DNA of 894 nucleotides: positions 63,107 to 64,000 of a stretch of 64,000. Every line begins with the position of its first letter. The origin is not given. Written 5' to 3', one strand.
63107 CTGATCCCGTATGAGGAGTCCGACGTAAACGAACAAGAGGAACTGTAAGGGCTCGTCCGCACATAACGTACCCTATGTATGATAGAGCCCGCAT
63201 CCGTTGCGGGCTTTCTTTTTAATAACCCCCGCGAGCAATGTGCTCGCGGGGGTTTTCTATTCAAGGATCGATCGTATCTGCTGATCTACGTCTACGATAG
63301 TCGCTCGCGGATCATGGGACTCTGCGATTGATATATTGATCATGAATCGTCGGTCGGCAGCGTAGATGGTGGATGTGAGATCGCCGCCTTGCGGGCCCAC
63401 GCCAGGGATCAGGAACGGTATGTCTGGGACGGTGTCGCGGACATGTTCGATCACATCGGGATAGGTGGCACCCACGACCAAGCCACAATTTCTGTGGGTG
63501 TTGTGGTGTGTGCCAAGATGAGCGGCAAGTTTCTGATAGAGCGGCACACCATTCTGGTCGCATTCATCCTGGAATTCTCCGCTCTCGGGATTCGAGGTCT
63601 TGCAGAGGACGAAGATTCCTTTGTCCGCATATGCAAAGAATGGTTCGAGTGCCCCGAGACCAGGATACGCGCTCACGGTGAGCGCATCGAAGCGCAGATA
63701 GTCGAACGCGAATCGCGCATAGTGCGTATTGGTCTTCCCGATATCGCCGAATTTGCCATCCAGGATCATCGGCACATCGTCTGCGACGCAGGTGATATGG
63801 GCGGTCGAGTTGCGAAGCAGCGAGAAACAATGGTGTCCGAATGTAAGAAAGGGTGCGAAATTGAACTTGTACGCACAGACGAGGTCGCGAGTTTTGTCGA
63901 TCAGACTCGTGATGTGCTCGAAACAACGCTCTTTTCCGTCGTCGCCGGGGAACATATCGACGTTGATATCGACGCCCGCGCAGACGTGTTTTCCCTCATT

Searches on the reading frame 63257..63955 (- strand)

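Call 38: search_protein_families(library=pfam, proteins=[window:63257-63955:-], max_evalue=0.001)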
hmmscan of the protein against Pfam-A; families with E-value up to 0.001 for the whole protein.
window:63257-63955:- (232 aa): 1 family
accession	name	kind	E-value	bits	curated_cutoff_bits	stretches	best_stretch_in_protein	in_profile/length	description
PF00215.30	OMPdecase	-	4.2e-24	86.1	27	1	12-192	12-181/221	Orotidine 5'-phosphate decarboxylase / HUMPS family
